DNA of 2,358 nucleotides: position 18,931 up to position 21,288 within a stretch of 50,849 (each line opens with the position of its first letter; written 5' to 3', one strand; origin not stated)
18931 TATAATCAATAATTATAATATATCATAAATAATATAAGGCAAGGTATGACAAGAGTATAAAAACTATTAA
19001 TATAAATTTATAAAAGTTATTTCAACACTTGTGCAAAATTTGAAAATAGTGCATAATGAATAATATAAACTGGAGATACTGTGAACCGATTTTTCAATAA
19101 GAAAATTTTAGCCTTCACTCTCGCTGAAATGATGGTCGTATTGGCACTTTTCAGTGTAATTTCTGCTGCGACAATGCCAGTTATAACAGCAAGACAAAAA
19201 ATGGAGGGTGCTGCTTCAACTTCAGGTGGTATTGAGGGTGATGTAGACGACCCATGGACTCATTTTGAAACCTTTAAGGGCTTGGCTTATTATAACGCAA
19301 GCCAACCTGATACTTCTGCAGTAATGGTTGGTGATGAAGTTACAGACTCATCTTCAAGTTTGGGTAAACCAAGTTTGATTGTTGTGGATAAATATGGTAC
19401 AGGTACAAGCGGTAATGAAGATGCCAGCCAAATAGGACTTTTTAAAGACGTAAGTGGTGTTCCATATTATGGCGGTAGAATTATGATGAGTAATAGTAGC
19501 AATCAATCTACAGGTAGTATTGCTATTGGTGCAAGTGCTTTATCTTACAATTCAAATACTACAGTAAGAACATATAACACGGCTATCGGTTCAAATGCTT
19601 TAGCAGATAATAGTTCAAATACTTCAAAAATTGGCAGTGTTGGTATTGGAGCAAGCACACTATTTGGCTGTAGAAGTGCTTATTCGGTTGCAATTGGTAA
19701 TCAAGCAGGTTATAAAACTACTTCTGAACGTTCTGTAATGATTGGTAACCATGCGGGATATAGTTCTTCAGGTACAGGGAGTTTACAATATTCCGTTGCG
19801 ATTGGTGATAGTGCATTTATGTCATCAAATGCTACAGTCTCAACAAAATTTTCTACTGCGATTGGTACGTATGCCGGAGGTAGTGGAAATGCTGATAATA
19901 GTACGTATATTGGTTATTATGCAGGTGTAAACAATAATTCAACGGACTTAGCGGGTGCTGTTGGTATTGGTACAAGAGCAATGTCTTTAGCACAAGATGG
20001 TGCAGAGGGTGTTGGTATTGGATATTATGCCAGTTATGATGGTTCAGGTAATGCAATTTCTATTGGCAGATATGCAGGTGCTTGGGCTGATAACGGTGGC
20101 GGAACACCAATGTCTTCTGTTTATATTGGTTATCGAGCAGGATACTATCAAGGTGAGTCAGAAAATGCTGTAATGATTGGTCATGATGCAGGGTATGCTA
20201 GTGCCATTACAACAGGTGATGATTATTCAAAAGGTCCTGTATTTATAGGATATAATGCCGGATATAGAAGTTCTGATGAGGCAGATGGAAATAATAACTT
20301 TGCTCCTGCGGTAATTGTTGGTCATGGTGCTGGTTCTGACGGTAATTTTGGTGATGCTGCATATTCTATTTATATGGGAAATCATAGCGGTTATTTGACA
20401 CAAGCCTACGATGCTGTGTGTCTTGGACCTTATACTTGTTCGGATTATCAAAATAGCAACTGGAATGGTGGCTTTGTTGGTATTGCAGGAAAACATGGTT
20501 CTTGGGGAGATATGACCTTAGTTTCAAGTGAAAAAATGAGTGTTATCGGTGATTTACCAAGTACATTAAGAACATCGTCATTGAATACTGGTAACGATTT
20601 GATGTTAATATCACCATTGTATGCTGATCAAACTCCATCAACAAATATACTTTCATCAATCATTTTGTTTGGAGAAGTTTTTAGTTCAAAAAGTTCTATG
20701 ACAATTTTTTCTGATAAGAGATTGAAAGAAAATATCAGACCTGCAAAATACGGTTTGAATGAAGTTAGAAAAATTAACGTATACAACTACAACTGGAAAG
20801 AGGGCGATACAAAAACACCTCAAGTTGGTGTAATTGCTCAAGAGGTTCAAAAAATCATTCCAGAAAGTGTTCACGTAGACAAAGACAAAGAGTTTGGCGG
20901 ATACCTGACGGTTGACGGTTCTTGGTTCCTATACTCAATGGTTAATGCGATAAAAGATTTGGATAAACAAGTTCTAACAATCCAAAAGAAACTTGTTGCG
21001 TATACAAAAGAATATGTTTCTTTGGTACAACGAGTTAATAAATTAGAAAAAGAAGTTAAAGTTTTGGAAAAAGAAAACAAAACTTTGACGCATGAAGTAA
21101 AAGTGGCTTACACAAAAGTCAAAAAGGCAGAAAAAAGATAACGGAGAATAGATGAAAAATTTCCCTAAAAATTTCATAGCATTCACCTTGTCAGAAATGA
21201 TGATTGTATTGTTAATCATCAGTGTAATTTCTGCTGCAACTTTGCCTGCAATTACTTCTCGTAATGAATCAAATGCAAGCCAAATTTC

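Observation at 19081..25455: Three tandem paralogs fusing a type IV prepilin leader to an adhesin/tail-fibre-like repeat shaft and a phage-type S74 self-cleaving chaperone domain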

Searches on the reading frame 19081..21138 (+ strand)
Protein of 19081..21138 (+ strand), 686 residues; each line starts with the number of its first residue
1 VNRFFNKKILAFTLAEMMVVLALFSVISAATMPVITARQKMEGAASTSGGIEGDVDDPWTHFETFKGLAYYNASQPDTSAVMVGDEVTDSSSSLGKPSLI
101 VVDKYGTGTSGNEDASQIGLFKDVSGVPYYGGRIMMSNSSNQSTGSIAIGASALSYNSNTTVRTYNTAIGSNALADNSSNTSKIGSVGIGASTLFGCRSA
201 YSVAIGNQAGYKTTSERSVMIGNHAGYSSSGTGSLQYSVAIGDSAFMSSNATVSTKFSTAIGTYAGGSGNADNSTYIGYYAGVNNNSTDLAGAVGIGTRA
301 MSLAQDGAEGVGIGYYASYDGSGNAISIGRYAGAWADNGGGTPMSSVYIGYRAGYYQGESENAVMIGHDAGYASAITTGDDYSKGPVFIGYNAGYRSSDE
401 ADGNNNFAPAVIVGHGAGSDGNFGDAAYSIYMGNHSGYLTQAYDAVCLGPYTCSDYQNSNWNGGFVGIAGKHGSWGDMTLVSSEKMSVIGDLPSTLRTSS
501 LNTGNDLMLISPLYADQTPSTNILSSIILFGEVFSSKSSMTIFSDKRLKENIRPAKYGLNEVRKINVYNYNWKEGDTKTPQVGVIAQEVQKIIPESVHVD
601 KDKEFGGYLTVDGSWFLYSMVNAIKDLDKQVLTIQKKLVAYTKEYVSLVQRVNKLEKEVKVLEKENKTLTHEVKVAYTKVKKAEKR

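Call 3: search_protein_families(library=pfam, proteins=[window:19081-21138:+], max_evalue=1)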
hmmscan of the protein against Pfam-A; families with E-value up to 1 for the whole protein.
window:19081-21138:+ (686 aa): 12 families
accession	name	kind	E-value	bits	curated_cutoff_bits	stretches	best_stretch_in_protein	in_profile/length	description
PF13884.11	Peptidase_S74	-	8.1e-18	64.9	22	1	544-597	1-57/58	Chaperone of endosialidase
PF07963.17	N_methyl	-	7.3e-05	22.6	21.2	1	10-31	5-26/27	Prokaryotic N-terminal methylation motif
PF25014.1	NET2A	-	0.0082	16.5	33.1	1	615-685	125-195/235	NET2A-like domain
PF08614.16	ATG16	-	0.018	15.6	33.7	1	623-670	138-185/200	Autophagy protein 16 (ATG16)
PF08647.16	BRE1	-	0.032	14.8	27.9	1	617-684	5-72/95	BRE1 E3 ubiquitin ligase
PF05478.16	Prominin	-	0.032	12.8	34.3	1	625-685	644-705/799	Prominin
PF00170.26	bZIP_1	-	0.05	14.2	27.6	1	651-675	27-51/64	bZIP transcription factor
PF04977.20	DivIC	-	0.094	13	28.9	1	614-664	9-59/80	Septum formation initiator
PF25450.1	Rab11-FIP3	-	0.3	11.8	31.9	1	625-683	50-108/125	Rab11-FIP3-like domain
PF06103.16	DUF948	-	0.4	11.3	37.2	1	617-682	21-86/89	Bacterial protein of unknown function (DUF948)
PF13874.11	Nup54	-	0.58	10.6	30.5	1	619-684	54-120/140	Nucleoporin complex subunit 54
PF04871.18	Uso1_p115_C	-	0.93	10.2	28.4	0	625-683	11-72/121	Uso1 / p115 like vesicle tethering protein, C terminal region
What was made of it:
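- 19081..21141 (+): Fibre gene 1 (686 aa): leader, alpha1N helix, N-domain, beta-solenoid repeats, variable tip, S74 chaperone, coiled coil. Pfam S74 64.9 bits and N_methyl 22.6 bits (call 3).
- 20710..20871 (+): Gene 1, Peptidase_S74 intramolecular chaperone core. Catalytic Ser544 and Lys549; predicted autocleavage N-terminal to Ser544. Pfam 544-597, E 8e-18 (call 3).
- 20920..21135 (+): Gene 1, C-terminal long helix (aa 614-685), part of the released chaperone fragment. Weak coiled-coil family hits (call 3).
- It scores above cutoff in all three proteins (call 3).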

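Call 4: search_protein_families(library=ncbifam, proteins=[window:19081-21138:+], max_evalue=1)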
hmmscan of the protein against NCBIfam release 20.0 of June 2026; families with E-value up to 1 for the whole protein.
window:19081-21138:+ (686 aa): 11 families
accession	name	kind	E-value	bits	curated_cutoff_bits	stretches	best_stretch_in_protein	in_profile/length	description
NF041013.1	T4P_ComGE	equivalog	0.00012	22.1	49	1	7-41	1-36/83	competence type IV pilus minor pilin ComGE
NF047408.1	SA0632_fam_LP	equivalog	0.0018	17.9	70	1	644-685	23-64/68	SA0632 family lipoprotein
TIGR02532.1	IV_pilin_GFxxxE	domain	0.0024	17.6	16.3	1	12-31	4-23/24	prepilin-type N-terminal cleavage/methylation domain-containing protein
TIGR04523.1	Mplasa_alph_rch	subfamily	0.0056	14.7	270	1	622-685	314-377/745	helix-rich protein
NF040999.1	pilin_ComGC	equivalog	0.0062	16.7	75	1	11-40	3-32/84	competence type IV pilus major pilin ComGC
NF007862.0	PRK10574.1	equivalog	0.028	14.6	138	1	11-34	6-29/145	prepilin peptidase-dependent pilin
TIGR01708.2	typeII_sec_gspH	equivalog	0.079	12.9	80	1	12-32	4-24/169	type II secretion system minor pseudopilin GspH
TIGR02596.1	TIGR02596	subfamily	0.086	12.9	70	1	12-37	1-26/196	Verru_Chthon cassette protein D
NF045995.1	MAG0865_DivIVA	hypoth_equivalog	0.16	12.1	55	0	652-677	29-61/69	MAG0865 family DivIVA-related protein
NF040982.1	ComGD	equivalog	0.75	10.2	70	1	11-37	3-29/139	competence type IV pilus minor pilin ComGD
NF009644.1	PRK13169.1-5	equivalog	0.91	10.1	130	0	625-682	4-61/116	DNA replication initiation control protein YabA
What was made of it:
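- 19081..21141 (+): TIGR02532 17.6 bits (call 4).
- Checked: Prepilin motif (cutoffs: Pfam N_methyl 21.2 bits, TIGR02532 16.3 bits; calls 3, 4):
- N_methyl and TIGR02532 scores for genes 2 and 3 are at or below cutoff (calls 3, 4).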

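Call 5: search_protein_families(library=phrogs, proteins=[window:19081-21138:+], max_evalue=0.1)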
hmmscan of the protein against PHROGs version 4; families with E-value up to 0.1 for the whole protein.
window:19081-21138:+ (686 aa): 25 families
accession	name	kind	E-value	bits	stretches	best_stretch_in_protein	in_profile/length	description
phrog_5668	-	tail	6.2e-21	74.9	1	536-638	1458-1558/1567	tail fiber protein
phrog_11011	-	tail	5.8e-15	55.2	1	152-638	863-1277/1291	long tail fiber protein distal subunit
phrog_5481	-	tail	1.7e-14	54.3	1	534-665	906-1033/1043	tail fiber protein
phrog_8215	-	tail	2.3e-14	53.7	1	538-638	903-996/1000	baseplate wedge initiator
phrog_6578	-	tail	2.5e-14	53.1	1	544-684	1080-1205/1210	tail fiber protein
phrog_1699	-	tail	7e-13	49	1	141-638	568-991/1000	long tail fiber protein distal subunit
phrog_9942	-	tail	7e-13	48.5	1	543-665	927-1040/1178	tail fiber protein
phrog_25788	-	tail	7.8e-13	48.9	1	534-634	503-599/603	tail fiber protein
phrog_1980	-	tail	3.9e-12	47.2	1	239-652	182-444/449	tail fiber protein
phrog_14572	-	tail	1.4e-11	45.1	1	541-639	362-471/484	tail fiber protein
phrog_4563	-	tail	7.8e-10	39.5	1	539-598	222-279/346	tail fiber protein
phrog_8443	-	tail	3.2e-09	37.2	1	539-636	529-629/636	tail fiber protein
phrog_19567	-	tail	9.3e-09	34.9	1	540-638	1282-1378/1379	tail fiber protein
phrog_33119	-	tail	1.1e-08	35.1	1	520-635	525-631/643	long tail fiber protein distal subunit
phrog_6121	-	head and packaging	2.3e-08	34.9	1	529-602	306-377/392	virion structural protein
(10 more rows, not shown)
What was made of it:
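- PHROGs tail-fibre families match at E values down to 6e-21 (call 5).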

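Call 9: find_homologous_proteins(query=window:19081-21138:+, max_evalue=0.00001)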
Query window:19081-21138:+ (686 aa): 651 proteins with E <= 0.00001 among 8000 candidates; the best 120 are listed.
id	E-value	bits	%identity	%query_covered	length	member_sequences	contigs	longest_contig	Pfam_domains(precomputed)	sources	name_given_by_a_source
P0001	0.0e+0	1505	100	100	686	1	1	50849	PF13884.12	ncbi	-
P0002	0.0e+0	1347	90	100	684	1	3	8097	PF13884.12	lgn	-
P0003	0.0e+0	1189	81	100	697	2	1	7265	PF13884.12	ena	-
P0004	0.0e+0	1168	81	100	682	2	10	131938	PF13884.12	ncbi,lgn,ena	-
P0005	5.5e-237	807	59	100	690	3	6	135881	PF13884.12,PF05658.20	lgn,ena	-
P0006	1.3e-235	802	60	100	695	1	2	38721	PF13884.12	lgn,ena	-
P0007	5.2e-235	800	59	100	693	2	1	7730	PF13884.12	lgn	-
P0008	3.2e-176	606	52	100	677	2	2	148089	PF13884.12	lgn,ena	-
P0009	6.8e-176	605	51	100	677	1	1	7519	PF13884.12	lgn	-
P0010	7.9e-170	585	48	100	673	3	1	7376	PF07963.18,PF13884.12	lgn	-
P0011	9.7e-170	584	48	98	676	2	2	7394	PF07963.18,PF13884.12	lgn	-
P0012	2.8e-166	573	47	98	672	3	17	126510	PF07963.18,PF13884.12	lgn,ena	-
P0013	2.8e-165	570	48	100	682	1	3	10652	PF07963.18,PF13884.12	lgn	-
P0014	1.7e-161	557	46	98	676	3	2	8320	PF07963.18,PF13884.12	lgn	-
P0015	4.3e-158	546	46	100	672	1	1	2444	PF07963.18,PF13884.12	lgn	-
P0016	4.8e-157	542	46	100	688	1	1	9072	PF13884.12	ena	-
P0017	2.6e-152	527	46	100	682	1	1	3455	PF13884.12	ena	-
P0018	1.9e-149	517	47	100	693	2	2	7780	PF13884.12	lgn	-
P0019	8.6e-145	502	45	98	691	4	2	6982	PF07963.18,PF13884.12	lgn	-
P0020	4.1e-138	480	46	100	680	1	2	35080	PF07963.18,PF13884.12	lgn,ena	-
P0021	5.6e-99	351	39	100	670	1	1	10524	PF13884.12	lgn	-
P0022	7.7e-98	347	39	100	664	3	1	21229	PF13884.12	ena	-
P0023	2.2e-97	345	38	100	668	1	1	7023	PF13884.12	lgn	-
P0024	7.7e-97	344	38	100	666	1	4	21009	PF13884.12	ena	-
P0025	1.2e-94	336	38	100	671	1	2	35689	PF13884.12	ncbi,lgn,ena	-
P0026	7.9e-94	334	37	100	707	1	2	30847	PF13884.12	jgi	-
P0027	2.0e-93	332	36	100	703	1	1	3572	PF13884.12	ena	-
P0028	2.1e-93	332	38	100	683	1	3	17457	PF13884.12,PF05658.20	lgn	-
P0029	7.2e-92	327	35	100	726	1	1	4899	PF13884.12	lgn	-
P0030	2.3e-91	325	38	99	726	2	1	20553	PF13884.12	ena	-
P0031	1.7e-90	323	38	100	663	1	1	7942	PF13884.12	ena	-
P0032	1.2e-89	320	39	100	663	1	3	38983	PF13884.12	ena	-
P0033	1.2e-85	307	37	99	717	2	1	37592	PF13884.12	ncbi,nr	ncbi:tail fiber domain-containing protein [bacterium]|nr:tail fiber domain-containing protein [bacte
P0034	2.6e-82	296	37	100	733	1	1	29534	PF13884.12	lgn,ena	-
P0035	1.2e-80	290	35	100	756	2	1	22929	PF13884.12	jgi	-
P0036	6.5e-79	284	36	100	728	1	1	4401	PF13884.12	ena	-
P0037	1.7e-78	283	36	100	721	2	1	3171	PF13884.12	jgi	-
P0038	9.0e-74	267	34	100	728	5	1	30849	PF13884.12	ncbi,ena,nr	ncbi:tail fiber domain-containing protein [bacterium]|nr:tail fiber domain-containing protein [bacte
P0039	2.3e-69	253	33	100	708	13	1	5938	PF13884.12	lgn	-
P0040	3.3e-68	249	33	100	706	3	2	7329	PF13884.12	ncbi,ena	-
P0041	3.4e-68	249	34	100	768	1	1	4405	PF13884.12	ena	-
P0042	1.0e-67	247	32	100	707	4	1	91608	PF13884.12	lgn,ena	-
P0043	1.5e-66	244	31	98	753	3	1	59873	PF13884.12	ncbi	ncbi:MAG: tail fiber domain-containing protein [Candidatus Gastranaerophilaceae bacterium]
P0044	2.1e-66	243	33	99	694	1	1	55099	PF13884.12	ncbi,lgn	-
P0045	1.3e-52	197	32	100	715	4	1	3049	PF13884.12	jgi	-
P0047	8.3e-45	172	30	97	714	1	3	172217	PF13884.12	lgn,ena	-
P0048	1.1e-44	171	30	97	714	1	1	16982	PF13884.12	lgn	-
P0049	2.4e-44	170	30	97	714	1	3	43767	PF13884.12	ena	-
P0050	3.0e-44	170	30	97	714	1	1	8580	PF13884.12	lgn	-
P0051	5.5e-44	169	30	97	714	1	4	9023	PF13884.12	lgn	-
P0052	1.2e-43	168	30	97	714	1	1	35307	PF13884.12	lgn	-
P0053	1.5e-43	168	30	97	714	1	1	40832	PF13884.12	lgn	-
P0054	2.3e-43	167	30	97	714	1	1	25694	PF13884.12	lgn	-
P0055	3.1e-43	166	30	97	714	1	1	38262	PF13884.12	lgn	-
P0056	3.6e-43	166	29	100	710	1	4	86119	PF13884.12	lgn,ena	-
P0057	4.8e-43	166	30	97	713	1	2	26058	PF13884.12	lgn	-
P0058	1.9e-42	164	31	99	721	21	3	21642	PF13884.12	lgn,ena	-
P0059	2.6e-42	163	31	99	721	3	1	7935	PF13884.12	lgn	-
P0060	2.0e-41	161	30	97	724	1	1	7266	PF13884.12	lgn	-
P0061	3.0e-41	160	31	99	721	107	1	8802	PF13884.12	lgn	-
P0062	8.3e-41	158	29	100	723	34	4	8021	PF13884.12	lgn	-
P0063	4.0e-40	156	31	99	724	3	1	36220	PF13884.12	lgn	-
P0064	3.0e-39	153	31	99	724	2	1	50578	PF13884.12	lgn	-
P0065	8.0e-38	149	28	97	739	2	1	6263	PF13884.12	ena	-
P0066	1.7e-37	148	28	99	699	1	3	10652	PF13884.12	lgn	-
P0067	1.5e-33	135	27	99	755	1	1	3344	PF13884.12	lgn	-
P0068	7.3e-33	132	30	97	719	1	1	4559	PF13884.12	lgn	-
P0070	2.5e-31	127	30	97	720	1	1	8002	PF13884.12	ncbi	-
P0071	4.0e-30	123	29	99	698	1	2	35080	PF13884.12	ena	-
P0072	9.9e-29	119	29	98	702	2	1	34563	PF13884.12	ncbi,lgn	-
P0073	4.2e-25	107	35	18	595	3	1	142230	PF13884.12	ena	-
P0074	6.0e-25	106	27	100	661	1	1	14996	PF07963.18,PF13884.12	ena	-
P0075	1.0e-24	105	28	97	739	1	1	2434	PF07963.18,PF13884.12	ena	-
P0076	1.3e-24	105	27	98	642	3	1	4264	PF13884.12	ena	-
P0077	2.5e-24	104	25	78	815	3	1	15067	PF07963.18,PF13884.12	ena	-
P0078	2.7e-24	104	27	96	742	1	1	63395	PF07963.18,PF13884.12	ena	-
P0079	4.0e-24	103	27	96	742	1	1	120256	PF07963.18,PF13884.12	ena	-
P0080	9.8e-24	102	28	96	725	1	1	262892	PF07963.18,PF13884.12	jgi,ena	-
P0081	2.5e-23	101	29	76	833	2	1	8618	PF13884.12,PF05658.20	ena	-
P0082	3.0e-23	100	37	21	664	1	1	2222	PF07963.18,PF12329.14,PF13884.12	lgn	-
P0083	1.0e-22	99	28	97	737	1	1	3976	PF07963.18,PF13884.12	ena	-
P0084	1.1e-22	99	28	97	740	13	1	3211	PF07963.18,PF13884.12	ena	-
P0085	1.2e-22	98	28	96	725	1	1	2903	PF07963.18,PF13884.12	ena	-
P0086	1.4e-22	98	39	20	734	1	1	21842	PF07963.18,PF13884.12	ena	-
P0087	1.9e-22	98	28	97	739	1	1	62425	PF07963.18,PF13884.12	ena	-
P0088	2.7e-22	97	28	96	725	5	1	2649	PF07963.18,PF13884.12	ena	-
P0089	3.2e-22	97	28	97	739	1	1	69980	PF13884.12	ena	-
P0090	3.9e-22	97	28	97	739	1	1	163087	PF13884.12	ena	-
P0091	4.3e-22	97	28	97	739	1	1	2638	PF07963.18,PF13884.12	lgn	-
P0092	4.7e-22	96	26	99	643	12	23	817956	PF13884.12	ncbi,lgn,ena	-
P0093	4.9e-22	96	41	17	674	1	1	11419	PF07963.18,PF13884.12,PF05658.20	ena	-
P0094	5.8e-22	96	40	17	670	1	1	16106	PF07963.18,PF13884.12,PF05658.20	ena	-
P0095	6.6e-22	96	28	96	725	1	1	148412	PF07963.18,PF13884.12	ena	-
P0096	7.2e-22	96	27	97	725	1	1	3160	PF07963.18,PF13884.12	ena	-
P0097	8.2e-22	96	28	96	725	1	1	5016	PF07963.18,PF13884.12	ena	-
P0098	1.0e-21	95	36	18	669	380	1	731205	PF13884.12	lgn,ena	-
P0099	1.2e-21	95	28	95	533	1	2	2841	PF07963.18,PF13884.12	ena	-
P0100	1.4e-21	95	36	18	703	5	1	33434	PF13884.12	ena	-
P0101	1.4e-21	95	27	96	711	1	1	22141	PF07963.18,PF13884.12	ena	-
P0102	1.6e-21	95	27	97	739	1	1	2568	PF13884.12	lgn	-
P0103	2.1e-21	94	40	17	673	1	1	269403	PF07963.18,PF13884.12,PF05658.20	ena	-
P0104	2.4e-21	94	27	97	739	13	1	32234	PF07963.18,PF13884.12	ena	-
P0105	2.9e-21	94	29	97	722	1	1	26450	PF07963.18,PF13884.12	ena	-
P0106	3.8e-21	93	40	17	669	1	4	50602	PF07963.18,PF13884.12,PF05658.20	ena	-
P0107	4.7e-21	93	27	96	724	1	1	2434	PF13884.12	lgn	-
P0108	5.1e-21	93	41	17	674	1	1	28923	PF07963.18,PF13884.12,PF05658.20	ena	-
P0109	5.5e-21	93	40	17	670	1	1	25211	PF13884.12,PF05658.20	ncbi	-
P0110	5.8e-21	93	27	96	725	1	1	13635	PF07963.18,PF13884.12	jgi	-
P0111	8.5e-21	92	27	96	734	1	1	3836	PF07963.18,PF13884.12,PF05658.20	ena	-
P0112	8.5e-21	92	27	96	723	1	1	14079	PF07963.18,PF13884.12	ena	-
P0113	8.8e-21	92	40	17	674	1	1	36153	PF13884.12,PF05658.20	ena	-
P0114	1.0e-20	92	40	17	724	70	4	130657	PF07963.18,PF13884.12,PF05658.20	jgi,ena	-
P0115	1.1e-20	92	29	37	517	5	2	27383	PF07963.18,PF13884.12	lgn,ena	-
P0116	1.1e-20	92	27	96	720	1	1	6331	PF07963.18,PF13884.12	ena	-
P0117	1.5e-20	91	27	96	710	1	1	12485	PF07963.18,PF13884.12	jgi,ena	-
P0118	1.7e-20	91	28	96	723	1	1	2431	PF07963.18,PF13884.12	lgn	-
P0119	2.0e-20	91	28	96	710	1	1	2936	PF07963.18,PF13884.12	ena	-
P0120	2.4e-20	91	27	97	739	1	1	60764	PF13884.12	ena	-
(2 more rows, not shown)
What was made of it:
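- NCBI names relatives 'tail fiber domain-containing protein' (call 9).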

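Call 10: find_encoding_contigs(protein=P0001, flank=10000, max_places=3)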
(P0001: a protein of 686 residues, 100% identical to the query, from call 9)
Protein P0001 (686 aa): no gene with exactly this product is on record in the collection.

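Call 12: find_encoding_contigs(protein=P0004, flank=10000, max_places=2)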
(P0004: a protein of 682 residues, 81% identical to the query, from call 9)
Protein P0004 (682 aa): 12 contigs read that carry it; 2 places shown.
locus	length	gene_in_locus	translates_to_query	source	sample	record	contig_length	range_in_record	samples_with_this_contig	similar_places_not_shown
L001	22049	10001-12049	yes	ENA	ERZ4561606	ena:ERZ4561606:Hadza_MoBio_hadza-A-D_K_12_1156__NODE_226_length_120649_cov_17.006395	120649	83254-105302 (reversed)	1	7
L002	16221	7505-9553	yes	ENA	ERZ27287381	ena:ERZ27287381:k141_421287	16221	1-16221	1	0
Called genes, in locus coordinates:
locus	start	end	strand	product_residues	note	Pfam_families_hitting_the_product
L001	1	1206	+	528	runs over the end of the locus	PF00389:2-Hacid_dh, PF02826:2-Hacid_dh_C, PF03446:NAD_binding_2 (weak), PF19304:PGDH_inter, PF01842:ACT, PF22629:ACT_AHAS_ss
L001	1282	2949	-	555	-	PF00501:AMP-binding, PF23562:AMP-binding_C_3 (weak)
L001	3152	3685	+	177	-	PF00210:Ferritin (weak), PF02915:Rubrerythrin, PF21349:RUBY_RBDX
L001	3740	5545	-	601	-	PF07894:SACK1 (faint), PF13091:PLDc_2, PF00614:PLDc (faint), PF13091:PLDc_2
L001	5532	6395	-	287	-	PF04794:YdjC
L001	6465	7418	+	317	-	PF00535:Glycos_transf_2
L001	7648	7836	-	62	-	PF01402:RHH_1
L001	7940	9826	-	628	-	PF06480:FtsH_ext, PF00004:AAA, PF07728:AAA_5 (weak), PF23902:AAA_lid_PRS2_C (faint), PF17862:AAA_lid_3, PF01434:Peptidase_M41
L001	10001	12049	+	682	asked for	PF13884:Peptidase_S74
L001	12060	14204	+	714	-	PF13884:Peptidase_S74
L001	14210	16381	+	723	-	PF13884:Peptidase_S74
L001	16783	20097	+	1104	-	PF04563:RNA_pol_Rpb2_1, PF04561:RNA_pol_Rpb2_2, PF04565:RNA_pol_Rpb2_3, PF10385:RNA_pol_Rpb2_45, PF00562:RNA_pol_Rpb2_6, PF04560:RNA_pol_Rpb2_7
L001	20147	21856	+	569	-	PF04997:RNA_pol_Rpb1_1, PF00623:RNA_pol_Rpb1_2, PF04983:RNA_pol_Rpb1_3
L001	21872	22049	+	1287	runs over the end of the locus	PF04983:RNA_pol_Rpb1_3, PF05000:RNA_pol_Rpb1_4, PF04998:RNA_pol_Rpb1_5, PF01333:Apocytochr_F_C (faint), PF01551:Peptidase_M23 (faint), PF21668:RPOC_hybrid (faint), PF25984:BSH_YknX (faint)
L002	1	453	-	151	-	?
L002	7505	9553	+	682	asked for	PF13884:Peptidase_S74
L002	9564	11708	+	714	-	PF13884:Peptidase_S74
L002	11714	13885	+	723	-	PF13884:Peptidase_S74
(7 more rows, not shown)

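Call 13: find_encoding_contigs(protein=P0092, flank=10000, max_places=2)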
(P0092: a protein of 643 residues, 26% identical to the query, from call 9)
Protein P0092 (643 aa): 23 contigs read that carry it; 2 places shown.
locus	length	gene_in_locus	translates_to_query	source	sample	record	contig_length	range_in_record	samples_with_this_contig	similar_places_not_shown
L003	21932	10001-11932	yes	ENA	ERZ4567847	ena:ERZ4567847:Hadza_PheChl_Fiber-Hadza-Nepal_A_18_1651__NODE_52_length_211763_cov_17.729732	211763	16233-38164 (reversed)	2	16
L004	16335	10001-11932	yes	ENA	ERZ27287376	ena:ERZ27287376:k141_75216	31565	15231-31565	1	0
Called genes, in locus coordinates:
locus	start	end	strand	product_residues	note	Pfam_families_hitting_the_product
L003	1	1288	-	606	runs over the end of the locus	PF07894:SACK1 (faint), PF13091:PLDc_2, PF00614:PLDc (faint), PF13091:PLDc_2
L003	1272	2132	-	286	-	PF04794:YdjC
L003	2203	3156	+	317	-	PF00535:Glycos_transf_2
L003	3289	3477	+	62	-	PF01402:RHH_1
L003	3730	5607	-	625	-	PF06480:FtsH_ext, PF00004:AAA, PF07728:AAA_5 (faint), PF17862:AAA_lid_3, PF01434:Peptidase_M41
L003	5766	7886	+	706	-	PF13884:Peptidase_S74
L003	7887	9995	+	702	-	PF13884:Peptidase_S74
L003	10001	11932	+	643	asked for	PF13884:Peptidase_S74 (weak)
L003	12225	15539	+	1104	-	PF04563:RNA_pol_Rpb2_1, PF04561:RNA_pol_Rpb2_2, PF04565:RNA_pol_Rpb2_3, PF10385:RNA_pol_Rpb2_45, PF00562:RNA_pol_Rpb2_6, PF04560:RNA_pol_Rpb2_7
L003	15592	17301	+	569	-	PF04997:RNA_pol_Rpb1_1, PF00623:RNA_pol_Rpb1_2, PF04983:RNA_pol_Rpb1_3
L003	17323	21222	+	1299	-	PF04983:RNA_pol_Rpb1_3, PF05000:RNA_pol_Rpb1_4, PF04998:RNA_pol_Rpb1_5, PF01551:Peptidase_M23 (faint), PF21668:RPOC_hybrid (faint), PF25984:BSH_YknX (faint), PF04998:RNA_pol_Rpb1_5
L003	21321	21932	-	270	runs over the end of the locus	PF01553:Acyltransferase (weak)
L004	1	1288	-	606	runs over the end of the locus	PF07894:SACK1 (faint), PF13091:PLDc_2, PF00614:PLDc (faint), PF13091:PLDc_2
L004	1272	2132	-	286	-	PF04794:YdjC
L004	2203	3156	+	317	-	PF00535:Glycos_transf_2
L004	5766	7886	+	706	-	PF13884:Peptidase_S74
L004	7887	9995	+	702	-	PF13884:Peptidase_S74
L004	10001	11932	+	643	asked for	PF13884:Peptidase_S74 (weak)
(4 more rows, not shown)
